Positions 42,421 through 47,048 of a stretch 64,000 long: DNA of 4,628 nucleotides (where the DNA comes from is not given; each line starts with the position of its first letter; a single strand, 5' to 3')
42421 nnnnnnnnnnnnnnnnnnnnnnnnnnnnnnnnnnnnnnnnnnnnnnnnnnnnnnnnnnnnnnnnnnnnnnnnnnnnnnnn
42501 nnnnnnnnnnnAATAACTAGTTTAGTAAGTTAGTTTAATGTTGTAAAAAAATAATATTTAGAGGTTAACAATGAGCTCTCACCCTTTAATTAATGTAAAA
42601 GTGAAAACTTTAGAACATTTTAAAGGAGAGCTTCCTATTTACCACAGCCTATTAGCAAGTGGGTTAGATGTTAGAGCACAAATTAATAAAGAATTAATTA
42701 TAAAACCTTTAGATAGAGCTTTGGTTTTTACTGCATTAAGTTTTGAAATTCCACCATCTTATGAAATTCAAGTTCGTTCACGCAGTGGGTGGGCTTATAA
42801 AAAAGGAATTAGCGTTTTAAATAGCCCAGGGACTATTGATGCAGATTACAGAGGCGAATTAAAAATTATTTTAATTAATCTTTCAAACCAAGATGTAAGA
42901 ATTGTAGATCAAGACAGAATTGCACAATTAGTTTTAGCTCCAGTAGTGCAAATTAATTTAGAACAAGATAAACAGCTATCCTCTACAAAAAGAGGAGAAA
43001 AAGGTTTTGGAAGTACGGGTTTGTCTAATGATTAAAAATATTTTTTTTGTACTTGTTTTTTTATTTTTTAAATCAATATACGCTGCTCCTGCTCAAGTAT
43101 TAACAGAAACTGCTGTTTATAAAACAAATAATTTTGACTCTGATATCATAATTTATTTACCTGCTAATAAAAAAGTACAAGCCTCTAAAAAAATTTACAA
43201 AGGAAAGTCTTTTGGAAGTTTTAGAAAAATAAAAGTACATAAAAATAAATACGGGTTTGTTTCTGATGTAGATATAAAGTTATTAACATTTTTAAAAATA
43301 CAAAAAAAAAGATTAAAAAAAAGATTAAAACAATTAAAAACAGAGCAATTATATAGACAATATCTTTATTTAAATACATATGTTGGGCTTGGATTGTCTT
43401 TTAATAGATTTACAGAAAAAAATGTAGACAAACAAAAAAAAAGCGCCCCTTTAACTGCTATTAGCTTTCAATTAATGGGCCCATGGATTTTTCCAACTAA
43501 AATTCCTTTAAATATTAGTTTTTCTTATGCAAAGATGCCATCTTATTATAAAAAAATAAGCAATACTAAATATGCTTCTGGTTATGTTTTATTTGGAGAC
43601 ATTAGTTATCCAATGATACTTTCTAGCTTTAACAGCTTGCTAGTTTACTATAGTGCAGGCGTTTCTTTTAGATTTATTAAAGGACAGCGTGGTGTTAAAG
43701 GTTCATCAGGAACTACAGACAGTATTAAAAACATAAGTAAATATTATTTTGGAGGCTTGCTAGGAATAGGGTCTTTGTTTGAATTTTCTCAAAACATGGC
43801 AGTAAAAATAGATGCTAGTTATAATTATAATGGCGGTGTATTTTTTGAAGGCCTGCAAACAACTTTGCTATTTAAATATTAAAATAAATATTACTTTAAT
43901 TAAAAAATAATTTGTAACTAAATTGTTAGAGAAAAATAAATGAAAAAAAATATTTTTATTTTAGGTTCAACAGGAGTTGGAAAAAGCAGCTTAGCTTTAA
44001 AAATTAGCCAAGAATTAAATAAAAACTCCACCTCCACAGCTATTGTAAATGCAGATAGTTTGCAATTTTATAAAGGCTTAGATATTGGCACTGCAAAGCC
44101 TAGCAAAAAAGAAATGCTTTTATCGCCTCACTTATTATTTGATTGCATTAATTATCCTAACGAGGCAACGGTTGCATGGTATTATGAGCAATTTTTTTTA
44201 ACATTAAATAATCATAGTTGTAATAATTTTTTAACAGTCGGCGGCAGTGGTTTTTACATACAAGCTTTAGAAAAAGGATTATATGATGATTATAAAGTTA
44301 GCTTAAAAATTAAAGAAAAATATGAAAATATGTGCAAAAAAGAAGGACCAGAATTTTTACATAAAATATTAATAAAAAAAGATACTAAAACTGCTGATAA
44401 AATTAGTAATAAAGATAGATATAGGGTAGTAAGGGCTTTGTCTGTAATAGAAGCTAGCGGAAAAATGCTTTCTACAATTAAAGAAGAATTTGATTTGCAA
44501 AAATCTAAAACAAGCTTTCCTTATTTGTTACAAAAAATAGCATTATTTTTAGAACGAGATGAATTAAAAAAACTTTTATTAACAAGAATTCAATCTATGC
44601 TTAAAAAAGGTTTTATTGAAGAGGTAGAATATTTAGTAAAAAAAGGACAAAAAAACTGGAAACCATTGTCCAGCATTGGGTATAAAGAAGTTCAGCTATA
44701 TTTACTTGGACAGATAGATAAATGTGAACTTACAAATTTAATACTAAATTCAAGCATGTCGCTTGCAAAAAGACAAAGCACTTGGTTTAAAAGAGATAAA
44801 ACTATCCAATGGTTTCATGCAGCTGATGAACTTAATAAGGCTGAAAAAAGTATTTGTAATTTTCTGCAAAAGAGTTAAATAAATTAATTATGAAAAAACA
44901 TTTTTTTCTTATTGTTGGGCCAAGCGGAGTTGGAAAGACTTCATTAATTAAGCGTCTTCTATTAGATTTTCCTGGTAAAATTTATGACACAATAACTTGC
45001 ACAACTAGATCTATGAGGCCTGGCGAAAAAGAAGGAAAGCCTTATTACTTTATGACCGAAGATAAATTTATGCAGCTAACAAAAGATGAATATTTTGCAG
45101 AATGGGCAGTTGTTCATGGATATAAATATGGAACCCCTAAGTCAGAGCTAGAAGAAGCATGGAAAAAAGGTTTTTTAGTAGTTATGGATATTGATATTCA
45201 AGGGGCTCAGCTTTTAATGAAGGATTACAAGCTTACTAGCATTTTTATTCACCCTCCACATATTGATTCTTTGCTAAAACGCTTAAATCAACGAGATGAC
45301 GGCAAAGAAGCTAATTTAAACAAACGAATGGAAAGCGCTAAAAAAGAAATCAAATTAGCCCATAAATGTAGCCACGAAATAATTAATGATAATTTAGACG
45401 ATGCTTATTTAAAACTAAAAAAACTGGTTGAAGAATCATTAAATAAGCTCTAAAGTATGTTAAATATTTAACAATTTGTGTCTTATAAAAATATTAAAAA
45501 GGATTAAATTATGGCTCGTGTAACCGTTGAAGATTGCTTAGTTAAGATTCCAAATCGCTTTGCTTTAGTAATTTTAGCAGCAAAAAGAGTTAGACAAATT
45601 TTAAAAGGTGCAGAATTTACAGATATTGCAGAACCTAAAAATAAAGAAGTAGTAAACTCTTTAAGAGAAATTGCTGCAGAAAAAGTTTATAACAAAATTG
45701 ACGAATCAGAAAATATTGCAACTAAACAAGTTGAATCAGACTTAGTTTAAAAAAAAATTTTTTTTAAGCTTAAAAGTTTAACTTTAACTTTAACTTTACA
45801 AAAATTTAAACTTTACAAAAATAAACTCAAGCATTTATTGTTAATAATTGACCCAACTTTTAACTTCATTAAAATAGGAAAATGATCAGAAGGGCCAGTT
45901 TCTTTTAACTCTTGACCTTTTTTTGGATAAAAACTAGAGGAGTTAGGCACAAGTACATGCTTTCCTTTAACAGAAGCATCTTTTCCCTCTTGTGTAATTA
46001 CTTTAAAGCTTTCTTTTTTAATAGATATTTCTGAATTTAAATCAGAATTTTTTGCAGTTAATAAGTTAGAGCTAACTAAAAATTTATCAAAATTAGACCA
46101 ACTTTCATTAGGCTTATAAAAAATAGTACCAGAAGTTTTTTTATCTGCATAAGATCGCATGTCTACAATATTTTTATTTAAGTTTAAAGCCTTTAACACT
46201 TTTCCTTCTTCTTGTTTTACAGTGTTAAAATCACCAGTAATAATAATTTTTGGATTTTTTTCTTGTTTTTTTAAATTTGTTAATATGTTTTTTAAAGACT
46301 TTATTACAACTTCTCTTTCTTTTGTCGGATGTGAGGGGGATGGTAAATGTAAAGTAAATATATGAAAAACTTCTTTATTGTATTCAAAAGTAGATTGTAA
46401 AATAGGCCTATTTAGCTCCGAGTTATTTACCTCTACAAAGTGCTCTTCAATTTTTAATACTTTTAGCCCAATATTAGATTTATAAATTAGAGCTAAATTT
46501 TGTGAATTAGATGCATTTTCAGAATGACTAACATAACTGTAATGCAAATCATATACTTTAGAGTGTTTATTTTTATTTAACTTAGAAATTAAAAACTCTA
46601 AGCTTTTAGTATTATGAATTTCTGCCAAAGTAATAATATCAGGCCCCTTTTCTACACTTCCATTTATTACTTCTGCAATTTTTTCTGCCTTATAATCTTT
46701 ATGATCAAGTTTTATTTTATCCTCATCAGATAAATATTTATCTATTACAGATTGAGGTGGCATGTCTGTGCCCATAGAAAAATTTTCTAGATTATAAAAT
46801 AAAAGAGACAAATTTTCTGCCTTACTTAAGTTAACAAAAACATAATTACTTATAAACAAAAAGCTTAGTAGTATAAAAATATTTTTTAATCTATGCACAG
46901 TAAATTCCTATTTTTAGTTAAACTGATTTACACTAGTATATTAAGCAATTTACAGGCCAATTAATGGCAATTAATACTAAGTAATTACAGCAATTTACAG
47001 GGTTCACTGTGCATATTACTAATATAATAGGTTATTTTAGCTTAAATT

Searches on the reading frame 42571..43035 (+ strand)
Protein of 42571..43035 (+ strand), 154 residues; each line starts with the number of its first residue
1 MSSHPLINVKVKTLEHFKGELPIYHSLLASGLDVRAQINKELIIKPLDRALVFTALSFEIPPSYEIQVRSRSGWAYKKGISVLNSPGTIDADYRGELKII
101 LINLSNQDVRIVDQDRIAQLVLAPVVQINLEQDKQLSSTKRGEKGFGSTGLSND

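Call 58: search_protein_families(library=pfam, proteins=[window:42571-43035:+], max_evalue=0.01)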
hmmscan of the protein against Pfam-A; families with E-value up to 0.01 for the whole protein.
window:42571-43035:+ (154 aa): 2 families
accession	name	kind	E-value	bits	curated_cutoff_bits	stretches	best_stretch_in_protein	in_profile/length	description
PF00692.24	dUTPase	-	2.6e-27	95.6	22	1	20-150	4-129/129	dUTPase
PF22769.1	DCD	-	2.5e-06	28.1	27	1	39-123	68-151/153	dCTP deaminase-like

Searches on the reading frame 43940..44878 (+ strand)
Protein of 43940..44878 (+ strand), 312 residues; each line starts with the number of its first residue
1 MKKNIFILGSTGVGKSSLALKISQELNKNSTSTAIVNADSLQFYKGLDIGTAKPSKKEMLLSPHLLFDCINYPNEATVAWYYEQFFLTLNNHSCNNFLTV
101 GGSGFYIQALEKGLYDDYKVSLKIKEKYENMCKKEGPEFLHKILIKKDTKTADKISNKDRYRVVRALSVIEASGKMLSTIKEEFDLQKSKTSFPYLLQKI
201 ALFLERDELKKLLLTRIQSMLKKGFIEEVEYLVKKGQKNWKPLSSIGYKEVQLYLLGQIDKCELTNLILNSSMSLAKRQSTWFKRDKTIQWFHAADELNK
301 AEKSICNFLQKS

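Call 85: search_protein_families(library=pfam, proteins=[window:43940-44878:+], max_evalue=1e-8)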
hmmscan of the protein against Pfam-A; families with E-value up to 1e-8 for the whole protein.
window:43940-44878:+ (312 aa): 1 family
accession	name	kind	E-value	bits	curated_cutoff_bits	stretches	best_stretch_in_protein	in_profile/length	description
PF01715.23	IPPT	-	7.5e-56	189.9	23.6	1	42-286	1-243/243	IPP transferase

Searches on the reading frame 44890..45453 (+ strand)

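Call 58: search_protein_families(library=pfam, proteins=[window:44890-45453:+], max_evalue=0.01)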
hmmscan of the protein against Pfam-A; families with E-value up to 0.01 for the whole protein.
window:44890-45453:+ (187 aa): 13 families
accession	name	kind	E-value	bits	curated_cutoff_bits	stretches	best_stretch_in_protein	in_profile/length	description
PF00625.27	Guanylate_kin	-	4.1e-38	131.3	25.2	1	6-182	5-181/182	Guanylate kinase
PF20720.3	nSTAND3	-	0.0001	22.4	27.2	1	2-37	16-51/155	Novel STAND NTPase 3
PF13401.12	AAA_22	-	0.00038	21.2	27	1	3-37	5-41/130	AAA domain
PF13191.12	AAA_16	-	0.00085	20.3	32.6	1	4-29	25-50/167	AAA ATPase domain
PF12775.13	AAA_7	-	0.0012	18.9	25.8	1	3-38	33-68/181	P-loop containing dynein motor region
PF03193.22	RsgA_GTPase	-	0.0021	18.3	30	1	2-24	105-127/174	RsgA GTPase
PF01926.29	MMR_HSR1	-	0.0022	18.5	21.9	1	7-52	3-48/113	50S ribosome-binding GTPase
PF13238.12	AAA_18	-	0.0027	18.6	29.4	1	7-140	2-116/128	AAA domain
PF09439.16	SRPRB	-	0.0055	16.5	25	0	3-35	3-32/178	Signal recognition particle receptor beta subunit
PF19842.5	YqeC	-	0.0065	17.1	27.6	0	14-77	7-68/145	YqeC protein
PF00005.33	ABC_tran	-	0.0069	17.4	25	0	6-44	14-51/137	ABC transporter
PF08477.19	Roc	-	0.007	17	27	0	7-26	3-22/119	Ras of Complex, Roc, domain of DAPkinase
PF03215.21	Rad17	-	0.0078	16.6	23.8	0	2-72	44-112/186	Rad17 P-loop domain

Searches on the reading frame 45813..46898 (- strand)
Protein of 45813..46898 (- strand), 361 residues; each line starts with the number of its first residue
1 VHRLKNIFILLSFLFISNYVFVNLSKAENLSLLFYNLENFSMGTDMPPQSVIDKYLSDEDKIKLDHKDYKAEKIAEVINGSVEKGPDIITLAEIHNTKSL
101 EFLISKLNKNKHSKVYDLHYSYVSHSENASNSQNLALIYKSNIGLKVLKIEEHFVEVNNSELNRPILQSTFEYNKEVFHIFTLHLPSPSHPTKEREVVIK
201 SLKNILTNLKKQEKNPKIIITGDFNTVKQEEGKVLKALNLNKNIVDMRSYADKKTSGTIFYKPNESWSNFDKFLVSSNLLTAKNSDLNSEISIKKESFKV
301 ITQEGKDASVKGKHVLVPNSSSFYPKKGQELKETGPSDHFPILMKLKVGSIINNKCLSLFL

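Call 85: search_protein_families(library=pfam, proteins=[window:45813-46898:-], max_evalue=1e-8)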
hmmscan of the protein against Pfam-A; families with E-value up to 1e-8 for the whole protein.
window:45813-46898:- (361 aa): 1 family
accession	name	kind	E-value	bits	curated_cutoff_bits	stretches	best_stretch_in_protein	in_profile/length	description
PF19580.5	Exo_endo_phos_3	-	2.1e-23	83.3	27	1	32-346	2-309/311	Endonuclease/Exonuclease/phosphatase family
